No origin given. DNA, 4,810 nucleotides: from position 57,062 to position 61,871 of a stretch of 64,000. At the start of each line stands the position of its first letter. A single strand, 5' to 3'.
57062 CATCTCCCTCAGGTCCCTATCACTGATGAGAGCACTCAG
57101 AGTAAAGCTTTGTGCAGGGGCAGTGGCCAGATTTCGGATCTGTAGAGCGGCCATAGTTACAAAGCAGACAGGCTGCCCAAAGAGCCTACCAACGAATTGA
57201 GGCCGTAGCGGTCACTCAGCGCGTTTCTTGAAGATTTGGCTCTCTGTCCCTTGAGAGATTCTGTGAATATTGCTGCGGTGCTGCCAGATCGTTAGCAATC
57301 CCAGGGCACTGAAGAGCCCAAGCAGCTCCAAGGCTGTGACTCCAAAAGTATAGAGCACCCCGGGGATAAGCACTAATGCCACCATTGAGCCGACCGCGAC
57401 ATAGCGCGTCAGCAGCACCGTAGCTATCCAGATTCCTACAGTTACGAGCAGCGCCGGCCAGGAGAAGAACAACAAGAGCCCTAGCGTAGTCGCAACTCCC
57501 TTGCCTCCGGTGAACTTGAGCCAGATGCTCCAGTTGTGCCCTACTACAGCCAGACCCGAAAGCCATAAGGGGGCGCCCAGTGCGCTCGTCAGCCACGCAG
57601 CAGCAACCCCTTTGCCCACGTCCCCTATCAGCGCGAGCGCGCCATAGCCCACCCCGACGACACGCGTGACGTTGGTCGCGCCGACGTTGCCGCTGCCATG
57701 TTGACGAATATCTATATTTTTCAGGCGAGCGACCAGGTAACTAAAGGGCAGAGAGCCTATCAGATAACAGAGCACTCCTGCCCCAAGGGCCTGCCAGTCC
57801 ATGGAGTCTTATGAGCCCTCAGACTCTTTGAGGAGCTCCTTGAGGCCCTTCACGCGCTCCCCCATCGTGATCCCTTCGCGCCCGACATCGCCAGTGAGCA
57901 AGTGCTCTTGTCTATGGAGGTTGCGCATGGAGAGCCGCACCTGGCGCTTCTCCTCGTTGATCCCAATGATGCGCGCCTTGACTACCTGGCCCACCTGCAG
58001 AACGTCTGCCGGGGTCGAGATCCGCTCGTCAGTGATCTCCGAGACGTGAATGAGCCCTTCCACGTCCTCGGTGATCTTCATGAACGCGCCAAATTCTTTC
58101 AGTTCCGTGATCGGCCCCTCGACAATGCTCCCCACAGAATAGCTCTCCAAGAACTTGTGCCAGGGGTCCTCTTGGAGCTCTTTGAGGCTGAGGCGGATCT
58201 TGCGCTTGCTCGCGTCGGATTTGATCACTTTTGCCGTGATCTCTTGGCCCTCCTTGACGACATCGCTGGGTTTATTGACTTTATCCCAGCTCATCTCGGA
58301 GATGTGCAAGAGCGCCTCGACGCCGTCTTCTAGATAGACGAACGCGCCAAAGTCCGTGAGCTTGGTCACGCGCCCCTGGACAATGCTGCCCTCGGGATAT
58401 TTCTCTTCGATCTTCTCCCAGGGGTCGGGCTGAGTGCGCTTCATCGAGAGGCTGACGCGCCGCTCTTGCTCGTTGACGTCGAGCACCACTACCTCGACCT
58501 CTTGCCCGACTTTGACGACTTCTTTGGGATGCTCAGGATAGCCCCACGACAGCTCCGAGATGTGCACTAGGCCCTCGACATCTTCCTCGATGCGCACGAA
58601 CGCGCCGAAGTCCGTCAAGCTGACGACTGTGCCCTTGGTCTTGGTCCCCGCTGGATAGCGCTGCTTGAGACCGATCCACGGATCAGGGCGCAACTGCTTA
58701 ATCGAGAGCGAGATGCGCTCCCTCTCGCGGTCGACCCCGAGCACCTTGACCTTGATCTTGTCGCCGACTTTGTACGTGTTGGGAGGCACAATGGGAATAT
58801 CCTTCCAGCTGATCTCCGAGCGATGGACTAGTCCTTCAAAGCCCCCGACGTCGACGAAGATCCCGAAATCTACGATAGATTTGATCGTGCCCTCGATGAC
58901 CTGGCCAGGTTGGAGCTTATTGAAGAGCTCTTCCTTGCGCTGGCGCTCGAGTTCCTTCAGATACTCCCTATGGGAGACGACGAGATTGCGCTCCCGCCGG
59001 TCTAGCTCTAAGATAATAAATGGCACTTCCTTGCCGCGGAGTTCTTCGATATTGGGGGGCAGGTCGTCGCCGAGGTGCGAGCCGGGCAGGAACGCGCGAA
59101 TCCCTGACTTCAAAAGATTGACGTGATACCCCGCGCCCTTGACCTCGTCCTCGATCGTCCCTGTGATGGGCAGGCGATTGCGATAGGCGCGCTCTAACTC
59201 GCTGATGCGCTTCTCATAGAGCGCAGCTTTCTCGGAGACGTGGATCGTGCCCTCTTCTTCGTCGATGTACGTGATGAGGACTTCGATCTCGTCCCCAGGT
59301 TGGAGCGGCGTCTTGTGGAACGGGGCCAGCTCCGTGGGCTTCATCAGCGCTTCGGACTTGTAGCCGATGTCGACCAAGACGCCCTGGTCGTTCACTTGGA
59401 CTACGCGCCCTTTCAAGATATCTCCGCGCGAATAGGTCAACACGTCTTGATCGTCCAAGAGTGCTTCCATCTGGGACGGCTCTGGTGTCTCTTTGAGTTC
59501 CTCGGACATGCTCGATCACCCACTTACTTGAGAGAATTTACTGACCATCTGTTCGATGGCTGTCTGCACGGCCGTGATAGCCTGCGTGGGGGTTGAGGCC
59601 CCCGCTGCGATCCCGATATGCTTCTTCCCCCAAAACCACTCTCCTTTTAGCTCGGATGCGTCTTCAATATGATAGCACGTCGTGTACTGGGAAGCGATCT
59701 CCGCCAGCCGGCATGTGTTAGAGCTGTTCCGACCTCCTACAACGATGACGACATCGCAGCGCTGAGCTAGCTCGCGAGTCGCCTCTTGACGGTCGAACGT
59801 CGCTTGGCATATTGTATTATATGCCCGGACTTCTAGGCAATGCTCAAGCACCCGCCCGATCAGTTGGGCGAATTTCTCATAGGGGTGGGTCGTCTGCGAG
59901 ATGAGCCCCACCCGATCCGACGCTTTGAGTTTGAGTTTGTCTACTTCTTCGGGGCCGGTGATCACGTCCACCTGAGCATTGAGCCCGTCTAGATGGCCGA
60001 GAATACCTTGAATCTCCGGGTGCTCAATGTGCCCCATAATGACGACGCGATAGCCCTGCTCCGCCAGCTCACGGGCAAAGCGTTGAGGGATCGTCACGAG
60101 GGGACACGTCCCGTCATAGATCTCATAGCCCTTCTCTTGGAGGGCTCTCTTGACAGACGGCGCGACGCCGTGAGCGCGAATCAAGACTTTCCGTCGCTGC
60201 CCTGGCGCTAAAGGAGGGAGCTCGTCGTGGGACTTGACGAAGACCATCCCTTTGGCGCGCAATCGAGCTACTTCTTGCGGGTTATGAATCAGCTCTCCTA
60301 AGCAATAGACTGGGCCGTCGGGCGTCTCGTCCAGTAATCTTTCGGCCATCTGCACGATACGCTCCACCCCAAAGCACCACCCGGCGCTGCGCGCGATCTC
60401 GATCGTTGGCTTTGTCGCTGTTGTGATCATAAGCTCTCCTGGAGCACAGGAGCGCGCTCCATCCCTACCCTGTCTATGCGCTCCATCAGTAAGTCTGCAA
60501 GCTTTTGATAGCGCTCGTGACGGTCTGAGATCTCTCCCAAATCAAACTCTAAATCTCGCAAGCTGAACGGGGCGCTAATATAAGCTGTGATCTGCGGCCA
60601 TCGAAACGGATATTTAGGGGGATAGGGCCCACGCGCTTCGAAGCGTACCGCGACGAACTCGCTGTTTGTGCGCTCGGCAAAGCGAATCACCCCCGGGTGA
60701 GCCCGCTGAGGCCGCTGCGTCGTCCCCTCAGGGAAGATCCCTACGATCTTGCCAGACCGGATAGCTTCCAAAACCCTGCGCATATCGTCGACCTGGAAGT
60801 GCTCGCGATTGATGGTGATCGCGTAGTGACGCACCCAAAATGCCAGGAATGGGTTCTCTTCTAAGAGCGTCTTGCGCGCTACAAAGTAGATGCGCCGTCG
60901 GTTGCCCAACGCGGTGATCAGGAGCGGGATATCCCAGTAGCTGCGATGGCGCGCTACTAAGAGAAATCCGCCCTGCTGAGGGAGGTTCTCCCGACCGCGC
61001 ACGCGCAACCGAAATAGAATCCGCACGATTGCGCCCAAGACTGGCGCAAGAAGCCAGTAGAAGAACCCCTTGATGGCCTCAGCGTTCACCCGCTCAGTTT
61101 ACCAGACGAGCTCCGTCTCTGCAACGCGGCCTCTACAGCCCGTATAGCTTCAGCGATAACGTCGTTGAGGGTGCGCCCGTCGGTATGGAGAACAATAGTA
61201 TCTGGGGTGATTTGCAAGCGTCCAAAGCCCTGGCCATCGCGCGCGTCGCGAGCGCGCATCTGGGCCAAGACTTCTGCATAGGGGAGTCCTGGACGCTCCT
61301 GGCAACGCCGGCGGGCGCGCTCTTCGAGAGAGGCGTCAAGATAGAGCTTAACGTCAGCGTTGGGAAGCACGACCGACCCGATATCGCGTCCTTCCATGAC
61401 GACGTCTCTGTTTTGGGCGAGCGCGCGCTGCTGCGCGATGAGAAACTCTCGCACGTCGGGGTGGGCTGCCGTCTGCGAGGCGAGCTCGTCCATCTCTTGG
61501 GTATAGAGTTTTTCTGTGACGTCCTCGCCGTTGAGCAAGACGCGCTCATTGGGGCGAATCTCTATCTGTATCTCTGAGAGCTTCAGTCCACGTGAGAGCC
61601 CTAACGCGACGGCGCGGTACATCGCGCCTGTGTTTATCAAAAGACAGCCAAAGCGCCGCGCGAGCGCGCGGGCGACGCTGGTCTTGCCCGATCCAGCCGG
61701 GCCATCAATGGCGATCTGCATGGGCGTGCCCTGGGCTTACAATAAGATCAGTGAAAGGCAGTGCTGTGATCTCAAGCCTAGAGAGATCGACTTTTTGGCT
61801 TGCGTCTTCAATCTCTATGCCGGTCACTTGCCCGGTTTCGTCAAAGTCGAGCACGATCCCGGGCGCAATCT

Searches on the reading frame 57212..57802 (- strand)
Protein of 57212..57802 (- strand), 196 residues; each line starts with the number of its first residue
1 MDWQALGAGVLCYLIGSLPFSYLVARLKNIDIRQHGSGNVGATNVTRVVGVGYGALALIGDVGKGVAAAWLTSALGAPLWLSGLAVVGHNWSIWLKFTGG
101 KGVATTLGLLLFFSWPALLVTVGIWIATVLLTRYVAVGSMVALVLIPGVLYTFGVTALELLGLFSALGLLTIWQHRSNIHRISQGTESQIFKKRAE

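Call 82: search_protein_families(library=pfam, proteins=[window:57212-57802:-], max_evalue=0.00001)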
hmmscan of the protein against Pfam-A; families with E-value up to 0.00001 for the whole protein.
window:57212-57802:- (196 aa): 1 family
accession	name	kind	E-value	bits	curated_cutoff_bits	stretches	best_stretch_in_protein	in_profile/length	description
PF02660.20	G3P_acyltransf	-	2e-50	171.5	24.1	1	11-182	1-164/164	Glycerol-3-phosphate acyltransferase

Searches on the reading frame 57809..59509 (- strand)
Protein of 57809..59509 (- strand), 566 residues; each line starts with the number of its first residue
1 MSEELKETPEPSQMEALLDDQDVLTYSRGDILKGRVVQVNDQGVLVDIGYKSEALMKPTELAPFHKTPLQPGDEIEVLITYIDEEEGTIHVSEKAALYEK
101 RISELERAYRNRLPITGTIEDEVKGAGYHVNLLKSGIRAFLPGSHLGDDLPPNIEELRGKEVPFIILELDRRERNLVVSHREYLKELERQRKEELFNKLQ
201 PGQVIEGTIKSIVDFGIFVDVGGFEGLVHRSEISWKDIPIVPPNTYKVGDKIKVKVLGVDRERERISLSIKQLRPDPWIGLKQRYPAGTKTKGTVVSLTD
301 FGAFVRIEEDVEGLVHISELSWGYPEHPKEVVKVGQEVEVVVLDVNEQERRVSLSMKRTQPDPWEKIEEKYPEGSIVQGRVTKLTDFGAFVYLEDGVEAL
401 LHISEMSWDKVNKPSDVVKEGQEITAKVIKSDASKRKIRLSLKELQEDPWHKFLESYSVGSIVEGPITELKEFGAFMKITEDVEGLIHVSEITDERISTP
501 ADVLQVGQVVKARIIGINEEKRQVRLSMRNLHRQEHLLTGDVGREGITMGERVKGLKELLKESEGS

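Call 82: search_protein_families(library=pfam, proteins=[window:57809-59509:-], max_evalue=0.00001)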
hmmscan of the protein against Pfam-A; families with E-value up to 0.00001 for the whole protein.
window:57809-59509:- (566 aa): 8 families
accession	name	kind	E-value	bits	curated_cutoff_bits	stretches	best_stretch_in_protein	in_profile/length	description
PF00575.29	S1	-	8.2e-102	334.1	22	5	198-271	1-74/74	S1 RNA binding domain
PF23459.1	S1_RRP5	-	5.3e-42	142.7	27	3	287-355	3-71/72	RRP5 S1 domain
PF21710.3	Spt6_S1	-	1.5e-19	70.5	27.5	0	455-530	12-88/91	Spt6, S1/OB domain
PF13509.12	S1_2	-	1.5e-16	60.7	21.8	0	374-407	2-35/61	S1 domain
PF24685.1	OB_RRP5_4th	-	4.5e-08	33.4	31.5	0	481-518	35-72/92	RRP5 OB-fold domain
PF21543.3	CvfB_2nd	-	3.4e-07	30.6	27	0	464-529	18-75/76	Virulence regulatory factor CvfB, second domain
PF17092.11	PCB_OB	-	2.3e-06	28.8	27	0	361-427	18-96/111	Penicillin-binding protein OB-like domain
PF18614.7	RNase_II_C_S1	-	3.4e-06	27.2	26.6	0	246-269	34-57/59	RNase II-type exonuclease C-terminal S1 domain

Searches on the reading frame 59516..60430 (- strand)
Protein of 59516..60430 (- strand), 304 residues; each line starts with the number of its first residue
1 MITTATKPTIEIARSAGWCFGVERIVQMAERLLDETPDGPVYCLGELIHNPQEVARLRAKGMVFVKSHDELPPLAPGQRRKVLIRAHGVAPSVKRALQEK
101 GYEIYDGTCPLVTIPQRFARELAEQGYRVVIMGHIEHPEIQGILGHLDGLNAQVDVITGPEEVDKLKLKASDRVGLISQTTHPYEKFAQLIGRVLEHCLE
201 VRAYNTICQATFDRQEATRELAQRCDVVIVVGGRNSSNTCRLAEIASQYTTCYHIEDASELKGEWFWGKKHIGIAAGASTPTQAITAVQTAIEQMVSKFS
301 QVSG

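Call 82: search_protein_families(library=pfam, proteins=[window:59516-60430:-], max_evalue=0.00001)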
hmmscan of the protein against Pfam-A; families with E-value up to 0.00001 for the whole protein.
window:59516-60430:- (304 aa): 1 family
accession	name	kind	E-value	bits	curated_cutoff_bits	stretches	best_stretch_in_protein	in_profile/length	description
PF02401.23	LYTB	-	9.6e-88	294.4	24.5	1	10-292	1-266/267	LytB protein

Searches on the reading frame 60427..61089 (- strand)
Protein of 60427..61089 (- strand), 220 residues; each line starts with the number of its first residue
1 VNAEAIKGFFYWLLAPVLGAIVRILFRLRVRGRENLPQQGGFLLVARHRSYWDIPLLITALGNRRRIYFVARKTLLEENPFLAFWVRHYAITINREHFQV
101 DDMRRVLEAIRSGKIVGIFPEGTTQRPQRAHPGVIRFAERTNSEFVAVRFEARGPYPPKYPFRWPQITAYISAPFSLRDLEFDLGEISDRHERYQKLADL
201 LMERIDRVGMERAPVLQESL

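Call 82: search_protein_families(library=pfam, proteins=[window:60427-61089:-], max_evalue=0.00001)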
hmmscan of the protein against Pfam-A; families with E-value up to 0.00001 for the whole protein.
window:60427-61089:- (220 aa): 1 family
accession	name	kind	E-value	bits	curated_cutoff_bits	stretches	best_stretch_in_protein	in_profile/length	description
PF01553.26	Acyltransferase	-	3.7e-19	69.3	23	1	27-133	1-114/132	Acyltransferase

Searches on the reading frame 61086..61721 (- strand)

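Call 82: search_protein_families(library=pfam, proteins=[window:61086-61721:-], max_evalue=0.00001)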
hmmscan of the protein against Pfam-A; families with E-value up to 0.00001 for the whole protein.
window:61086-61721:- (211 aa): 4 families
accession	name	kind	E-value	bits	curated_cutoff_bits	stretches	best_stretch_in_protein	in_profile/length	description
PF02224.24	Cytidylate_kin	-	1.2e-54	185.7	26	1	3-197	1-210/211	Cytidylate kinase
PF13189.12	Cytidylate_kin2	-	3.3e-10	40.9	28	1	3-164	2-152/176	Cytidylate kinase-like family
PF13238.12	AAA_18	-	7.5e-08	33.3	29.4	1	3-139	1-108/128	AAA domain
PF13207.12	AAA_17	-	1.4e-07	32.3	27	1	7-143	2-123/136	AAA domain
